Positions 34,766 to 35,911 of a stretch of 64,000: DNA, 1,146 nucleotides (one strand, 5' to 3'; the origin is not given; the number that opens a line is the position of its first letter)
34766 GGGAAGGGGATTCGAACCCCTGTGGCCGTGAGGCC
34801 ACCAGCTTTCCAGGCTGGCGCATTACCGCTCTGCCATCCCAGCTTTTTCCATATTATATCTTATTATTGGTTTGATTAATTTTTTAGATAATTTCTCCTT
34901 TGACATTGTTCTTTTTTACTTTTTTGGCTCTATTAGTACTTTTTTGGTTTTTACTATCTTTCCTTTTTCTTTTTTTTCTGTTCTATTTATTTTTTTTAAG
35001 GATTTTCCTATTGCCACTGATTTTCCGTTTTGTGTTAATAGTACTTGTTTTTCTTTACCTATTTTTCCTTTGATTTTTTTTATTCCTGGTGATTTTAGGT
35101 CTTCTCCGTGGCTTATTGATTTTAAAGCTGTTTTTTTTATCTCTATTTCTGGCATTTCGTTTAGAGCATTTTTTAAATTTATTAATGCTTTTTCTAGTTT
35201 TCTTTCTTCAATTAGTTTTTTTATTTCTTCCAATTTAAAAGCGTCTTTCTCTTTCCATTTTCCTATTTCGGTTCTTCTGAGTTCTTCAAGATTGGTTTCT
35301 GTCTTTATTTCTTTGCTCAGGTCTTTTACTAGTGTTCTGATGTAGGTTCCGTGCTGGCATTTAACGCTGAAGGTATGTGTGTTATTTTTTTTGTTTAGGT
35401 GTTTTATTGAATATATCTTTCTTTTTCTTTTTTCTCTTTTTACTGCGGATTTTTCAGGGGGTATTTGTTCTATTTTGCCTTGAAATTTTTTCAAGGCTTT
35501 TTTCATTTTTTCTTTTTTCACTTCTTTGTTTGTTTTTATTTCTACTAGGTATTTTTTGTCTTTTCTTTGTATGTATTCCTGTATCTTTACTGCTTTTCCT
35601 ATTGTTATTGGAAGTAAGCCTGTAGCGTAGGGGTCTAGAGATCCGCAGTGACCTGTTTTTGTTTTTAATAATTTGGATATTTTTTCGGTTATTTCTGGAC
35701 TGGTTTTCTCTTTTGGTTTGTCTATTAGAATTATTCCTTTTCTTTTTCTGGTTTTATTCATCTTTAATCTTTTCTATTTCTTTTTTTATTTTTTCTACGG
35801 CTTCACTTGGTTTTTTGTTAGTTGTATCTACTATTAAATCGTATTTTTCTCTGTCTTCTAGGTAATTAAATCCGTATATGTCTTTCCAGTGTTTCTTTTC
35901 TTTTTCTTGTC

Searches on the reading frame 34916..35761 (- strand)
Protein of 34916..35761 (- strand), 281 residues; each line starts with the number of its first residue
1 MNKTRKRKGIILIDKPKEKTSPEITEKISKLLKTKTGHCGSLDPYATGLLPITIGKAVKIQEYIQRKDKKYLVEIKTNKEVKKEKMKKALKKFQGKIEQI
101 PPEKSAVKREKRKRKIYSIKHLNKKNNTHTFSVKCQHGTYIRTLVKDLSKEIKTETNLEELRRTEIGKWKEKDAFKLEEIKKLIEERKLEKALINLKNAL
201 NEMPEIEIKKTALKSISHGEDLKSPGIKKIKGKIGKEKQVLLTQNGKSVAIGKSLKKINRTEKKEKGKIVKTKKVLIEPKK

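Call 47: search_protein_families(library=pfam, proteins=[window:34916-35761:-], max_evalue=0.00001)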
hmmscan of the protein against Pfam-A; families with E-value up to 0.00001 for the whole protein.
window:34916-35761:- (281 aa): 4 families
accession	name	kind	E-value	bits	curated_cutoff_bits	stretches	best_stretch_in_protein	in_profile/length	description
PF01509.24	TruB_N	-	8.9e-25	88.2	27.3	2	33-82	6-55/149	TruB family pseudouridylate synthase (N terminal domain)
PF01472.26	PUA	-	1e-08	35.4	24.8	1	204-276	1-74/74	PUA domain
PF21238.2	Pus10_C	-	1.4e-08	35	27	1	49-163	104-218/232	Pus10, C-terminal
PF16198.10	TruB_C_2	-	3.1e-07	30.9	29.3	1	142-196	1-61/66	tRNA pseudouridylate synthase B C-terminal domain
